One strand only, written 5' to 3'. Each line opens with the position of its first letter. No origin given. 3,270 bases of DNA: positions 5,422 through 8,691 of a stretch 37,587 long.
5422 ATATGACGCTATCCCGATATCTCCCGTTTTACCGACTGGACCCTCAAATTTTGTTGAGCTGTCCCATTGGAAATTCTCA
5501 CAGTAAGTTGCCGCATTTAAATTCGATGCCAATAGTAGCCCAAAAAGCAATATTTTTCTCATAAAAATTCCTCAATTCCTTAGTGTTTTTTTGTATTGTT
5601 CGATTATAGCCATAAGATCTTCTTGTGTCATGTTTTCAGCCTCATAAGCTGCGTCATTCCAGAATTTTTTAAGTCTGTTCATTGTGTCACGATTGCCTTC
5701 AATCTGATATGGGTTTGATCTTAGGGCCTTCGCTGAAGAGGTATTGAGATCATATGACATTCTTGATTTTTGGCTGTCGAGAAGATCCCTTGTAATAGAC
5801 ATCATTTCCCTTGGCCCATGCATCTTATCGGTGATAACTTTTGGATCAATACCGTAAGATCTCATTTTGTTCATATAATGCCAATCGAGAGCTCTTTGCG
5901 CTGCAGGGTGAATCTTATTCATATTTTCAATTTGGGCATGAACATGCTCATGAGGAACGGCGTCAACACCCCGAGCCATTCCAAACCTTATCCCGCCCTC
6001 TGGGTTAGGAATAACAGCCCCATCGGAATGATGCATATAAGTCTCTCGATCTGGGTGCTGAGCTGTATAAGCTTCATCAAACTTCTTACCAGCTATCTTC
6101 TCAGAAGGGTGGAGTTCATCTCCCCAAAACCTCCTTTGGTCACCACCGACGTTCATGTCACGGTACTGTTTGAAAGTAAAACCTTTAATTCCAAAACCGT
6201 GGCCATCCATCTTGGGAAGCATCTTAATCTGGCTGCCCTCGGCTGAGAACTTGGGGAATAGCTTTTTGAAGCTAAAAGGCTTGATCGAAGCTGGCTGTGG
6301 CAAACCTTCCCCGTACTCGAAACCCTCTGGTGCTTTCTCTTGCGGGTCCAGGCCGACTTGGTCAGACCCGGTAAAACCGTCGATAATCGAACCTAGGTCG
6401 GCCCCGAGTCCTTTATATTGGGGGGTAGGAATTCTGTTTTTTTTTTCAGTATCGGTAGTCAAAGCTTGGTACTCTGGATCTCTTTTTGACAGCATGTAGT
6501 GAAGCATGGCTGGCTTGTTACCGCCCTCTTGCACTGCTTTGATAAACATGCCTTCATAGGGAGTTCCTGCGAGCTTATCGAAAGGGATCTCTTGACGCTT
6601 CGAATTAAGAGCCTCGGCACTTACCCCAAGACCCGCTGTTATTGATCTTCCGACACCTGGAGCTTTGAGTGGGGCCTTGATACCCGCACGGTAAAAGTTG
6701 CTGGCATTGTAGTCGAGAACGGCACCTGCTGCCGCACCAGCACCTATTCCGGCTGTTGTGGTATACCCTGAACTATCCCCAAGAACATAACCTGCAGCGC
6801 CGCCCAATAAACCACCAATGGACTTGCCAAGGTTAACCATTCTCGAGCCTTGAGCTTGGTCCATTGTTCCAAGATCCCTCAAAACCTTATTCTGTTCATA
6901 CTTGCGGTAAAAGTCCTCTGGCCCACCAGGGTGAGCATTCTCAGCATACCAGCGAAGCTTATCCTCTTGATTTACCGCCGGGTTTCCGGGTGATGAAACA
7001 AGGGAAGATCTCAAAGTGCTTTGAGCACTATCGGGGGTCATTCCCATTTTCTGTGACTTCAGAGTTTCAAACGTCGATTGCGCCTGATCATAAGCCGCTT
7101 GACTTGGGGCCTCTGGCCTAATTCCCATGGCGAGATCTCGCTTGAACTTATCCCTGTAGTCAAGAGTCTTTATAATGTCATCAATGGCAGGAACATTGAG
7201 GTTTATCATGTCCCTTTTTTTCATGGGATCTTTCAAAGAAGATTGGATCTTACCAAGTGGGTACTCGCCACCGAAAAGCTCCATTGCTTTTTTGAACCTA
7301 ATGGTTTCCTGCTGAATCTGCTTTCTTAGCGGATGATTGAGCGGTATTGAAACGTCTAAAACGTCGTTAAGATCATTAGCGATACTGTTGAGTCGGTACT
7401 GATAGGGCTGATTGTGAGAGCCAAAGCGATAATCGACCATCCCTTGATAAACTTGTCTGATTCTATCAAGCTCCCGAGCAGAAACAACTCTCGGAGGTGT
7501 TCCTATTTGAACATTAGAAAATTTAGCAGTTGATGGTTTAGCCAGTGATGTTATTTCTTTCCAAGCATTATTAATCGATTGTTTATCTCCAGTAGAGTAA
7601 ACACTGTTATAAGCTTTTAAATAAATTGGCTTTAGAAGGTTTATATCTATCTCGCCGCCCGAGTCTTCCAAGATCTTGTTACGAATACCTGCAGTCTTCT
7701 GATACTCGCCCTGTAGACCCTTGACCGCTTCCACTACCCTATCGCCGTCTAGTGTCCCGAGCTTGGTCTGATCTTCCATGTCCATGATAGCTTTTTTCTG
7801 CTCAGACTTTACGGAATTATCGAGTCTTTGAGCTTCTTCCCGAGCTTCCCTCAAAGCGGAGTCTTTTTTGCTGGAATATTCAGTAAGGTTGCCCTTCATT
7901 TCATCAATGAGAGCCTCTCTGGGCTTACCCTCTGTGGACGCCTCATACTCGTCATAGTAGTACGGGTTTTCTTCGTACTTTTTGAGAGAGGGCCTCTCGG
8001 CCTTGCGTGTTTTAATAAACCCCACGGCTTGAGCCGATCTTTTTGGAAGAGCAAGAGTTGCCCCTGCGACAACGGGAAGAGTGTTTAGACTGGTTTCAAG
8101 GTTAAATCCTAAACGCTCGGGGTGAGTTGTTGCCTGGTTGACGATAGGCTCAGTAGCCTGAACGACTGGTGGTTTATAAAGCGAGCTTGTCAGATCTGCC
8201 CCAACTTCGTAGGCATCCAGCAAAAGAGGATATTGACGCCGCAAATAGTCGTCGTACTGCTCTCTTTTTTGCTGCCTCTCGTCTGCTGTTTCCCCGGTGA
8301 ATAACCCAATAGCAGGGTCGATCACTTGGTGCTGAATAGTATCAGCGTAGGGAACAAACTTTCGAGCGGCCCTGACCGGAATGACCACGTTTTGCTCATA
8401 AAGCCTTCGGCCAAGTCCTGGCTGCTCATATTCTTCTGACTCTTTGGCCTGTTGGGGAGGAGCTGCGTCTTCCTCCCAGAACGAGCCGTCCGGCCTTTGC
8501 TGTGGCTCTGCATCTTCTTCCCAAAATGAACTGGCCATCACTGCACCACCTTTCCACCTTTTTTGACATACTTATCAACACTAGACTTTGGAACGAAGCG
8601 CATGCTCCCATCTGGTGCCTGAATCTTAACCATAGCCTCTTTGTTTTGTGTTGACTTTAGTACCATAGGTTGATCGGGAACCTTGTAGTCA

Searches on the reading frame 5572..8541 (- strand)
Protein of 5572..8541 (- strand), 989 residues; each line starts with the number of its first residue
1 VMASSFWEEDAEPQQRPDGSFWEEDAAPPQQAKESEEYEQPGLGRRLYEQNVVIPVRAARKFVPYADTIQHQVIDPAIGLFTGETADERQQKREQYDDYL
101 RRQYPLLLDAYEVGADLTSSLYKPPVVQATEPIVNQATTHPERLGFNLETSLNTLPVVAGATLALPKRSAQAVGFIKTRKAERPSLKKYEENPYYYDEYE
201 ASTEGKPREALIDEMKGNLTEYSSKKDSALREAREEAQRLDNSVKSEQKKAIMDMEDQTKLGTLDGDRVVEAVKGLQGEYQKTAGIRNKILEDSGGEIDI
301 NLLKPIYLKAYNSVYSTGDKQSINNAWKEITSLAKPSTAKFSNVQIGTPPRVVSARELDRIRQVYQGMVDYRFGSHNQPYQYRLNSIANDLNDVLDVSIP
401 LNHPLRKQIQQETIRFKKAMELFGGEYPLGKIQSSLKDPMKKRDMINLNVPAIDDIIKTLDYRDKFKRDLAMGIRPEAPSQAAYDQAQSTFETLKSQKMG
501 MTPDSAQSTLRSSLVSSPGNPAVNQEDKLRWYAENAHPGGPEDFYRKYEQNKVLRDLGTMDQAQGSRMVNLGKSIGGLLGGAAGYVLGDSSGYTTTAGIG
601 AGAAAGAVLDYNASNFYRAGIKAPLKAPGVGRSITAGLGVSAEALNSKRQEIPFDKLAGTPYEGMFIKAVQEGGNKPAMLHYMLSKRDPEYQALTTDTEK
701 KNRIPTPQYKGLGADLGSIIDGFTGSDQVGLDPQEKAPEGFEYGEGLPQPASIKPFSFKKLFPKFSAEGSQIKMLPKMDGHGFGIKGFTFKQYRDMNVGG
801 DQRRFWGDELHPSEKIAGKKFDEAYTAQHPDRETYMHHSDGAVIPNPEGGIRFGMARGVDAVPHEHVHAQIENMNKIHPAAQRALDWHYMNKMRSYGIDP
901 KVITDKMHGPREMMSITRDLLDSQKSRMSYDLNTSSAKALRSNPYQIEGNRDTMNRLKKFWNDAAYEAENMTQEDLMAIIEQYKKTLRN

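Call 10: search_protein_families(library=phrogs, proteins=[window:5572-8541:-], max_evalue=0.001)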
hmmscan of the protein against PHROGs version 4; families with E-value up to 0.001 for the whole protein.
window:5572-8541:- (989 aa): 0 families

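Call 35: search_protein_families(library=pfam, proteins=[window:5572-8541:-], max_evalue=0.1)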
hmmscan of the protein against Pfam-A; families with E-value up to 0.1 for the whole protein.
window:5572-8541:- (989 aa): 1 family
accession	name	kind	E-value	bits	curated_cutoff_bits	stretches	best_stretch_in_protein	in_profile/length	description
PF05433.20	Rick_17kDa_Anti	-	0.035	14.4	24.2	1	575-609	1-38/43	Glycine zipper 2TM domain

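Call 82: find_related_loci(query=window:5572-8541:-, collection=viral_contigs, flank=8000)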
Query window:5572-8541:- (989 aa) in viral_contigs; peptide patterns used: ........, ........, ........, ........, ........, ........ (x = any residue, [..] = any of these).
1 stretches matched a pattern, but none encodes a relative of the query by tblastn (E <= 1e-3).
